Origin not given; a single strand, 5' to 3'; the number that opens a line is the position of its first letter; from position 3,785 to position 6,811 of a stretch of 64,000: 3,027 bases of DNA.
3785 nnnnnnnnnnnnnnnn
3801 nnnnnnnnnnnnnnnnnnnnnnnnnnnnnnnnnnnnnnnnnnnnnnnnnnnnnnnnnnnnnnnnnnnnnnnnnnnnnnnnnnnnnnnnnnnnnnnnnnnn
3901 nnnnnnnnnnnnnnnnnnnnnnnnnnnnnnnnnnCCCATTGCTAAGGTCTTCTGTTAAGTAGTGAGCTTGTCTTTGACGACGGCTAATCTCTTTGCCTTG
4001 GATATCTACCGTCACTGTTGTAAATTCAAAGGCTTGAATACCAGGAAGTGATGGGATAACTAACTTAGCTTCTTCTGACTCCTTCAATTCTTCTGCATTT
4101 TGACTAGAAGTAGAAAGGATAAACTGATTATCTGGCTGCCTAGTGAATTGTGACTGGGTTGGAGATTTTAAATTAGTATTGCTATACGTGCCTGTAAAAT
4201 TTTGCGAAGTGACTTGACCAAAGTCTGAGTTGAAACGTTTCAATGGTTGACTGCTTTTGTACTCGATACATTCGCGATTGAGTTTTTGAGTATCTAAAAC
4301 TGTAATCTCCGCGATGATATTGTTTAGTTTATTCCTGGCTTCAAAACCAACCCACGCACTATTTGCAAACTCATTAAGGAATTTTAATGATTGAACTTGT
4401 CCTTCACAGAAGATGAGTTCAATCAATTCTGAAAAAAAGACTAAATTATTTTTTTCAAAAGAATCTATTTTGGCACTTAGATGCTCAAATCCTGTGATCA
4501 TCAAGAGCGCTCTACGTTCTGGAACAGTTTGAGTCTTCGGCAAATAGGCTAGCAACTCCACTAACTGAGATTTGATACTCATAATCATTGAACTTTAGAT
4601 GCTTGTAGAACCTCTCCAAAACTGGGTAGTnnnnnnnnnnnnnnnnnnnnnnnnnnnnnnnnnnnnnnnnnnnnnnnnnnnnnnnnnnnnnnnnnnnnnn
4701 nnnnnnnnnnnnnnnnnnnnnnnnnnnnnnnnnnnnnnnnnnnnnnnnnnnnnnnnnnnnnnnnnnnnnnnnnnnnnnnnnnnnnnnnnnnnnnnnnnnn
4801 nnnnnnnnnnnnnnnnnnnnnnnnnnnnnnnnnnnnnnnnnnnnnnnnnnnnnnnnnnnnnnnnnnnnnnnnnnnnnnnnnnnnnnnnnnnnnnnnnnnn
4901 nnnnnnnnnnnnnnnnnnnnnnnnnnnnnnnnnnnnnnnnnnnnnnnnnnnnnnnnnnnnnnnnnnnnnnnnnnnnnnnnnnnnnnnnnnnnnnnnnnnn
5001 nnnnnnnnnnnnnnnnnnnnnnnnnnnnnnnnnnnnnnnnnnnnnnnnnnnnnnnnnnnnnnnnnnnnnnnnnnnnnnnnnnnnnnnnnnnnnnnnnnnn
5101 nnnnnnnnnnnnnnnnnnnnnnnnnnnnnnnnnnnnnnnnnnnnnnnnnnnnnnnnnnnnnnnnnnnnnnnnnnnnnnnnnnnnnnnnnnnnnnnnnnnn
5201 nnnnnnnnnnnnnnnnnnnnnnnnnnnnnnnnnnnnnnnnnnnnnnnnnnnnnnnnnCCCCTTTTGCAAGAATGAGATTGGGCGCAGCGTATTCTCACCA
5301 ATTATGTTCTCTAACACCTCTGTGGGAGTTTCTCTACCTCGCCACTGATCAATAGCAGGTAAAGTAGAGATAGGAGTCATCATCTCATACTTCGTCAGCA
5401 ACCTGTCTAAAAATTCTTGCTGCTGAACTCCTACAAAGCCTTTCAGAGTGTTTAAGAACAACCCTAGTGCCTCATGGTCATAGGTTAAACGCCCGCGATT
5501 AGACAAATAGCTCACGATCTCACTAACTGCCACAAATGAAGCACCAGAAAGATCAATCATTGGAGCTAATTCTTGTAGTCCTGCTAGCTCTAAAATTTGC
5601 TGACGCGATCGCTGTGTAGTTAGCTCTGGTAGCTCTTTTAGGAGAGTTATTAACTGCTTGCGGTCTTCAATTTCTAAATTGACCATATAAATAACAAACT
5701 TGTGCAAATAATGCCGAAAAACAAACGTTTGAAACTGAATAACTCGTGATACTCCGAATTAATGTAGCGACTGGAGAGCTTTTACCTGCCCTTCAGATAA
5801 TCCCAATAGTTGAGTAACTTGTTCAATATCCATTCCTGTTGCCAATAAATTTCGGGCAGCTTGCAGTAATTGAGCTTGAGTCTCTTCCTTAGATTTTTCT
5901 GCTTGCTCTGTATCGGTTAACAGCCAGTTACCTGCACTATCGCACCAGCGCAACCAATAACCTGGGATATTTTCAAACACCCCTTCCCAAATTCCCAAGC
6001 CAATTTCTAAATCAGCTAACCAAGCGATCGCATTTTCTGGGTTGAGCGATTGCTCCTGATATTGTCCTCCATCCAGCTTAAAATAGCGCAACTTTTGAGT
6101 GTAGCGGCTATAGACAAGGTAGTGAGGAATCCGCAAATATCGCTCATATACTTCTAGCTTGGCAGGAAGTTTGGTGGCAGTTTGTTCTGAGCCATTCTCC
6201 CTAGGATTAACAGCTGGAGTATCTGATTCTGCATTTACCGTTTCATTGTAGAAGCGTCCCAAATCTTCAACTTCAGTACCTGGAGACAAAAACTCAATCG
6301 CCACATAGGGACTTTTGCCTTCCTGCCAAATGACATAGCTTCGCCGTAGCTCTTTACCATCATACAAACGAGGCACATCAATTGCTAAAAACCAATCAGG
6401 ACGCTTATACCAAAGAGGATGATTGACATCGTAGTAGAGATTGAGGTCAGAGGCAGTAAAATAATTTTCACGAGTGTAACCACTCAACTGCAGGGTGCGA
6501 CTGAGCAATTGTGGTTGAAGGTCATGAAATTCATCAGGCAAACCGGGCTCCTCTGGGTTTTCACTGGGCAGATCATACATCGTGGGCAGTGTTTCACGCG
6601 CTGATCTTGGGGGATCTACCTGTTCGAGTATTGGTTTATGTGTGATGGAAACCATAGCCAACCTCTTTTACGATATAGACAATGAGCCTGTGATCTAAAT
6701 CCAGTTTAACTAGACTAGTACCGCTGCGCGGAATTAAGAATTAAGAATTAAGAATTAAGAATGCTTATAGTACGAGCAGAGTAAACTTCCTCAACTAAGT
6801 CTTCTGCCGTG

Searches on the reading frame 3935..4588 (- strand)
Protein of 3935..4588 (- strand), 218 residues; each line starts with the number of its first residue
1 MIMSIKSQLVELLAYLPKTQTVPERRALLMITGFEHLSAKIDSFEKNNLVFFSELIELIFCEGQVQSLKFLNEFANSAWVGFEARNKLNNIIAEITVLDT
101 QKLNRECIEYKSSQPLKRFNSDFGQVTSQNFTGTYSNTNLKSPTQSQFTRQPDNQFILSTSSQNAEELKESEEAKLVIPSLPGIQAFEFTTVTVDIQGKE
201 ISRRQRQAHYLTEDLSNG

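Call 11: find_homologous_proteins(query=window:3935-4588:-, max_evalue=0.01)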
Query seq(218 aa) (218 aa): 2 proteins with E <= 0.01 among 125 candidates.
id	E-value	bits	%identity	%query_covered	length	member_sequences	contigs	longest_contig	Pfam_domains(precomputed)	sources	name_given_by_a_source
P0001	1.4e-92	327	74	100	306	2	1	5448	PF19961.6,PF03781.23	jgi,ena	-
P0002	1.8e-41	160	67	57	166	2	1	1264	PF19961.6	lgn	-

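Call 15: find_encoding_contigs(protein=P0001, flank=10000, max_places=2)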
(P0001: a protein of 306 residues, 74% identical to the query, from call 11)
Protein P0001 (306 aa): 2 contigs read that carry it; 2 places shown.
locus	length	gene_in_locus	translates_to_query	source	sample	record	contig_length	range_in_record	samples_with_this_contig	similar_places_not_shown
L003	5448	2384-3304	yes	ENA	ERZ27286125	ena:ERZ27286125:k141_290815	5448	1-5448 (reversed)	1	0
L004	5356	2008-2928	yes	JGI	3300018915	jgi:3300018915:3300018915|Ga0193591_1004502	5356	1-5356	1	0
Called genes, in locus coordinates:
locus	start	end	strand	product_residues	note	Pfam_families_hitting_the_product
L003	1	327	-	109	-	?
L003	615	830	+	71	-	-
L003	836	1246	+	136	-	-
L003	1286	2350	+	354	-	PF19961:EAD8, PF00089:Trypsin (faint), PF13365:Trypsin_2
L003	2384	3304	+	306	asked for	PF19961:EAD8 (weak), PF03781:FGE-sulfatase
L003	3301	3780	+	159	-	PF03781:FGE-sulfatase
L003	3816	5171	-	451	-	PF13250:SNIPE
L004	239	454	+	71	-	-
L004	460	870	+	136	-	-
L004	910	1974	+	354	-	PF19961:EAD8, PF00089:Trypsin (faint), PF13365:Trypsin_2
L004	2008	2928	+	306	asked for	PF19961:EAD8 (weak), PF03781:FGE-sulfatase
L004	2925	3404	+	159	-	PF03781:FGE-sulfatase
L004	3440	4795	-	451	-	PF13250:SNIPE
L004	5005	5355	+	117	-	?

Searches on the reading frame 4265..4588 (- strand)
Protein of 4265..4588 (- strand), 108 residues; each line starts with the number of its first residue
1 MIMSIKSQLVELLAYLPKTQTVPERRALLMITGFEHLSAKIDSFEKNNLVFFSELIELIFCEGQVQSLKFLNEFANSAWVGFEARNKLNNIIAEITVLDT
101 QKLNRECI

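Call 45: find_related_loci(query=A5, collection=genome_contigs, flank=6000)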
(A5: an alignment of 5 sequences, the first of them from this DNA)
Query A5 (108 aa) in genome_contigs; peptide patterns used: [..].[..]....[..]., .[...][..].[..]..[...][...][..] (x = any residue, [..] = any of these).
84 stretches matched a pattern; 4 encode a relative of the query (tblastn E <= 1e-3); 4 distinct loci.
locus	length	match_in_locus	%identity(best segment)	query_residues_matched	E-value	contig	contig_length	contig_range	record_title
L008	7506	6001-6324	67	1-108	6e-46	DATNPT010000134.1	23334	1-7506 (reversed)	MAG TPA_asm: Chroococcales cyanobacterium isolate SMAG_U16488 k141_1794015, whole genome shotgun sequence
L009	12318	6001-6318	51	1-106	4e-31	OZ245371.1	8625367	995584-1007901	MAG: Rivularia sp. (in: cyanobacteria) isolate beb1a3fd-4142-4b91-b7aa-4b2fb1984bcf genome assembly, chromosome: 1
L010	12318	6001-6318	50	1-106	9e-30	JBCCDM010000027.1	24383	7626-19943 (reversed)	MAG: Cyanobacteria bacterium P01_A01_bin.84 k141_1923926_length_24383_cov_26.6212, whole genome shotgun sequence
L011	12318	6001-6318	50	1-106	8e-30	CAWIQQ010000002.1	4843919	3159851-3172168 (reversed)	MAG: uncultured cyanobacterium isolate MFD03250.bin.1.114 genome assembly, contig: contig_1610, whole genome shotgun seq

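Call 50: search_protein_families(library=pfam, proteins=[L010:4892-5956:+, L010:6001-7266:+, L010:7313-8650:-, L008:4900-5967:+, L008:6001-7299:+, L008:3957-4868:+, L011:4825-5967:+, L011:6001-7269:+, L011:7392-8621:-, L009:7390-8829:-], max_evalue=0.001)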
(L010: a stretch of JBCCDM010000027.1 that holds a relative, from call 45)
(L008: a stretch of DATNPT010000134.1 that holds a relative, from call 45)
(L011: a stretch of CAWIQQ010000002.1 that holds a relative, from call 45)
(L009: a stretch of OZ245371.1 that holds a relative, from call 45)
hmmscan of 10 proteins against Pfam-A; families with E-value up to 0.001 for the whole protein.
L010:4892-5956:+ (354 aa): 3 families
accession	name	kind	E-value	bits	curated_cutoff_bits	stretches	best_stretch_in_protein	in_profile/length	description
PF19961.5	EAD8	-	7e-25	88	27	1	7-100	2-96/96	Effector-associated domain 8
PF13365.12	Trypsin_2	-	8e-23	82.2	27.6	1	164-309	1-144/144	Trypsin-like peptidase domain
PF00089.32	Trypsin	-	7.1e-05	23.2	20.6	0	155-319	18-204/220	Trypsin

L010:6001-7266:+ (421 aa): 2 families
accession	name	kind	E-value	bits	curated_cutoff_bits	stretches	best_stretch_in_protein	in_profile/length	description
PF03781.23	FGE-sulfatase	-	1.3e-53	182.7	23.3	1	182-419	4-255/255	Sulfatase-modifying factor enzyme 1-like domain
PF19961.5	EAD8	-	0.00033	21.7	27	1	4-94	2-95/96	Effector-associated domain 8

L010:7313-8650:- (445 aa): 2 families
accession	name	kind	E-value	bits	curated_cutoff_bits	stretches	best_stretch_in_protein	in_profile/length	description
PF13250.11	DUF4041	-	1.6e-19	70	27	1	146-201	1-56/56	Domain of unknown function (DUF4041)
PF13455.12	MUG113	-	8.7e-09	36.3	22.3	1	324-398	1-73/73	Meiotically up-regulated gene 113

L008:4900-5967:+ (355 aa): 2 families
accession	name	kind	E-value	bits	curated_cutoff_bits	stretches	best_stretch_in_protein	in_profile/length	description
PF19961.5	EAD8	-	2.2e-23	83.2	27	1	7-100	2-96/96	Effector-associated domain 8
PF13365.12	Trypsin_2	-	5.6e-23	82.7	27.6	1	165-309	1-144/144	Trypsin-like peptidase domain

L008:6001-7299:+ (432 aa): 1 family
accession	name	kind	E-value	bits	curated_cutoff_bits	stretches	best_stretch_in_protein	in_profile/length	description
PF19961.5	EAD8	-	1.2e-06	29.5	27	1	4-94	2-95/96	Effector-associated domain 8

L008:3957-4868:+ (303 aa): 1 family
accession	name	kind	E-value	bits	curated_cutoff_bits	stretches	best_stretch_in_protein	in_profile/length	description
PF00248.27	Aldo_ket_red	-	1.1e-54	185.9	24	1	19-293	3-286/291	Aldo/keto reductase family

L011:4825-5967:+ (380 aa): 3 families
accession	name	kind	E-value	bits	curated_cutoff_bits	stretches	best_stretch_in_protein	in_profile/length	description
PF13365.12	Trypsin_2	-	2e-23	84.2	27.6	1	191-335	1-144/144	Trypsin-like peptidase domain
PF19961.5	EAD8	-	7e-23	81.6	27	1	34-127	2-96/96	Effector-associated domain 8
PF00089.32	Trypsin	-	9e-05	22.8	20.6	0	182-344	18-203/220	Trypsin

L011:6001-7269:+ (422 aa): 2 families
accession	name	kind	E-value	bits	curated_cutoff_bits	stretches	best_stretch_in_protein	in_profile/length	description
PF03781.23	FGE-sulfatase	-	1.9e-56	192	23.3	1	183-420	4-255/255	Sulfatase-modifying factor enzyme 1-like domain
PF19961.5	EAD8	-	0.00036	21.6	27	1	4-93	2-94/96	Effector-associated domain 8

L011:7392-8621:- (409 aa): 3 families
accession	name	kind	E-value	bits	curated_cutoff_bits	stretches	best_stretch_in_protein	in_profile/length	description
PF13250.11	DUF4041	-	5e-17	62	27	1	109-164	1-56/56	Domain of unknown function (DUF4041)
PF13455.12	MUG113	-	4.2e-08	34.1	22.3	1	298-363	10-73/73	Meiotically up-regulated gene 113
PF10544.15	T5orf172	-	4.3e-06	27.6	20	1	271-363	1-100/101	T5orf172 domain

L009:7390-8829:- (479 aa): 3 families
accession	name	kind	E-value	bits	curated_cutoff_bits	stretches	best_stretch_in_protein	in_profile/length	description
PF13250.11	DUF4041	-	1.7e-16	60.2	27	1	179-234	1-56/56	Domain of unknown function (DUF4041)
PF13455.12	MUG113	-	2.6e-07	31.6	22.3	1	369-433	11-73/73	Meiotically up-regulated gene 113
PF10544.15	T5orf172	-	5.6e-06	27.2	20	1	341-433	1-100/101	T5orf172 domain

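Call 52: search_protein_families(library=padloc, proteins=[L008:6001-7299:+], max_evalue=0.001)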
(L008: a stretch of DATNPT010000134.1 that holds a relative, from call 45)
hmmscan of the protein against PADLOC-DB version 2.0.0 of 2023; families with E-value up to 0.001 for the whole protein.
L008:6001-7299:+ (432 aa): 5 families
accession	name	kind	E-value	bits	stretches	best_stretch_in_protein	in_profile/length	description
PDLC02399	Aga_REase-PNTD1-PNTD2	-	2.8e-92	308.1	1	52-418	103-460/463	Class I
PDLC02415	Aga_REase-PNTD1-PNTD2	-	2.5e-80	268.4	1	125-422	152-420/423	Class I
PDLC02398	Aga_REase-PNTD1-PNTD2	-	1.8e-48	163.6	1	170-421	180-424/429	Class I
PDLC02402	Aga_SIR2-PNTD1-PNTD2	-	3.4e-16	56.5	1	194-381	626-813/876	Class I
PDLC02418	Aga_SIR2-Kinase-PNTD1-PNTD2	-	1.4e-12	44.6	1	193-404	503-714/756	Class I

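Call 92: predict_structure(alignment_id=A4)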
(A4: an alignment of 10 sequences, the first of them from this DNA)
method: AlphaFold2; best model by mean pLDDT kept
length: 108 residues; sequences in the alignment: 10
mean_pLDDT: 89.0   pTM: 0.82
mean pLDDT of the five models: 89.0, 89.0, 88.6, 87.4, 81.8
residues with pLDDT >= 90: 75; 70-90: 28; 50-70: 4; < 50: 1
segments of 3 or more residues with pLDDT < 50: none
pLDDT, mean of each block of 10 residues (from residue 1): 83 92 92 92 82 93 93 94 93 88 74
secondary structure, 60 per line:
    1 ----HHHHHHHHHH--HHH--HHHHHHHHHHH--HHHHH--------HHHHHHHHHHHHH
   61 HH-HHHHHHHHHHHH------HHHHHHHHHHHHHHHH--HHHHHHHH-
elements in order: H5-14 H22-32 H35-39 H48-62 H64-75 H82-97 H100-107

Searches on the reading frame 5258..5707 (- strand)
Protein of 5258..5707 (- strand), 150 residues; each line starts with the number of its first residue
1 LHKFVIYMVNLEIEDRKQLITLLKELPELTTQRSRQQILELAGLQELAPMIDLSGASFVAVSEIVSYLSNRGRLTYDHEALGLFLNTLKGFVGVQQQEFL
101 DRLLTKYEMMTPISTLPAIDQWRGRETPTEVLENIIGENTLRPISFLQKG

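Call 12: find_homologous_proteins(query=window:5258-5707:-, max_evalue=0.01)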
Query seq(150 aa) (150 aa): 26 proteins with E <= 0.01 among 53 candidates.
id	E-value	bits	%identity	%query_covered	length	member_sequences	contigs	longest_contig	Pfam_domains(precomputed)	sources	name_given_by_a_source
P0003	3.6e-72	259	85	95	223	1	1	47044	PF19961.6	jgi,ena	-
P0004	2.2e-70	253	83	95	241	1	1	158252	PF19961.6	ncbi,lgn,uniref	ncbi:MAG: hypothetical protein V7K92_21090 [Nostoc sp.]|uniref:hypothetical protein n=1 Tax=Nostoc s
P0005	4.5e-69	249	85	95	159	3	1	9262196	PF19961.6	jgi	jgi:hypothetical protein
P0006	1.4e-65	237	76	95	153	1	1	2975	PF19961.6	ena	-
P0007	2.4e-65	237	78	95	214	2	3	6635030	PF19961.6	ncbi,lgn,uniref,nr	ncbi:hypothetical protein Nos7524_1345 [Nostoc sp. PCC 7524]|uniref:hypothetical protein n=1 Tax=Nos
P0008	7.4e-65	235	77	95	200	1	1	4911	PF19961.6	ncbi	ncbi:MAG: hypothetical protein ACRC62_36370 [Microcoleus sp.]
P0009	3.2e-64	233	79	95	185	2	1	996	PF19961.6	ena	-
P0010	7.0e-63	229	80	91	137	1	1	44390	PF19961.6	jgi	jgi:hypothetical protein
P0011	2.1e-57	211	71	95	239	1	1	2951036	PF19961.6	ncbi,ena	-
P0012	2.7e-57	210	70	95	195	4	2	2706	PF19961.6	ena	-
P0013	3.2e-52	194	66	95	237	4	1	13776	PF19961.6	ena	-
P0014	5.0e-49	184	64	95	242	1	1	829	PF19961.6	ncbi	-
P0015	1.1e-48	183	77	76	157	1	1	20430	PF19961.6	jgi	jgi:hypothetical protein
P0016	1.5e-47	179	62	95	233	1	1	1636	PF13365.13,PF19961.6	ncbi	-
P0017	2.5e-45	172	59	95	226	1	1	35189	PF19961.6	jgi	jgi:hypothetical protein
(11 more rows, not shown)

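Call 14: find_encoding_contigs(protein=P0007, flank=10000, max_places=2)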
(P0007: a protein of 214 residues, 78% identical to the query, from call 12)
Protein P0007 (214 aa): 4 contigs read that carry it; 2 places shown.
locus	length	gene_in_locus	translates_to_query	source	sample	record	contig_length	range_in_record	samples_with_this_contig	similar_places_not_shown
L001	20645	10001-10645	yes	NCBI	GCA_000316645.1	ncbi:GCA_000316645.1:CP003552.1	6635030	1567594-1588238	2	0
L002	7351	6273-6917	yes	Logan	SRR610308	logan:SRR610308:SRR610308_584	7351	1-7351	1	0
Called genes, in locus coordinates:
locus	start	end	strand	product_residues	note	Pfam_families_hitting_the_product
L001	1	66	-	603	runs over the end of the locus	PF00009:GTP_EFTU, PF22042:EF-G_D2 (weak), PF03144:GTP_EFTU_D2, PF00679:EFG_C, PF06421:LepA_C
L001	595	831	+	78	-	-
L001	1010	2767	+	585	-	PF01590:GAF (weak), PF13492:GAF_3, PF00512:HisKA, PF02518:HATPase_c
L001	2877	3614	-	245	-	PF05685:Uma2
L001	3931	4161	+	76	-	PF01106:NifU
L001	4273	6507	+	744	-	PF03065:Glyco_hydro_57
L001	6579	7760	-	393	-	PF01139:RtcB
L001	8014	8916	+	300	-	PF00891:Methyltransf_2, PF01209:Ubie_methyltran, PF13489:Methyltransf_23, PF05175:MTS, PF13649:Methyltransf_25, PF13847:Methyltransf_31, PF08241:Methyltransf_11, PF08242:Methyltransf_12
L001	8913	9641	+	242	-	PF00702:Hydrolase, PF12710:HAD (weak), PF13419:HAD_2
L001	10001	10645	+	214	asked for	PF19961:EAD8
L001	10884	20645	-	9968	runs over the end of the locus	-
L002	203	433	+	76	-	PF01106:NifU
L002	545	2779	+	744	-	PF03065:Glyco_hydro_57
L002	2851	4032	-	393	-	PF01139:RtcB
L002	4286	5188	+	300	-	PF00891:Methyltransf_2, PF01209:Ubie_methyltran, PF13489:Methyltransf_23, PF05175:MTS, PF13649:Methyltransf_25, PF13847:Methyltransf_31, PF08241:Methyltransf_11, PF08242:Methyltransf_12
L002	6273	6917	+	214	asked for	PF19961:EAD8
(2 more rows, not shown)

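Call 108: find_related_loci(query=window:5258-5686:-, collection=viral_contigs, flank=6000)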
Query seq(143 aa) (143 aa) in viral_contigs; peptide patterns used: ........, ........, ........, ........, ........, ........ (x = any residue, [..] = any of these).
7 stretches matched a pattern, but none encodes a relative of the query by tblastn (E <= 1e-3).

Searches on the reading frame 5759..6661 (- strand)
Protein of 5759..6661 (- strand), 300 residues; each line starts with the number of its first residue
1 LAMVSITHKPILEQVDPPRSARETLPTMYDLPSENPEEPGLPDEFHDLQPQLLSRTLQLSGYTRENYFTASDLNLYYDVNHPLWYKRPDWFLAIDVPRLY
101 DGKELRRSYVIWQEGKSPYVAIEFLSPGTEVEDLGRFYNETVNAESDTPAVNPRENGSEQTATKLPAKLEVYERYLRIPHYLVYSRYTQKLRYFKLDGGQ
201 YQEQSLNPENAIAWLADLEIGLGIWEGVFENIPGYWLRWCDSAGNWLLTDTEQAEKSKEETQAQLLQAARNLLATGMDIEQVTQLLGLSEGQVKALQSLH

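Call 3: search_protein_families(library=pfam, proteins=[window:5759-6661:-], max_evalue=0.1)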
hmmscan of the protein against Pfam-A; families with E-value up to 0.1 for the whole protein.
window:5759-6661:- (300 aa): 2 families
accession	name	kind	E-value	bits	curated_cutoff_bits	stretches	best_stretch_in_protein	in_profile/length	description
PF05685.18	Uma2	-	1.8e-14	54.1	27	1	29-212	15-157/172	Putative restriction endonuclease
PF10975.14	DUF2802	-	0.0045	17.6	33.5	1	250-300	17-67/68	Protein of unknown function (DUF2802)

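Call 52: search_protein_families(library=padloc, proteins=[window:5759-6661:-], max_evalue=0.001)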
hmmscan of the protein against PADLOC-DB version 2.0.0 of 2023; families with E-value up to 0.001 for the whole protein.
window:5759-6661:- (300 aa): 0 families
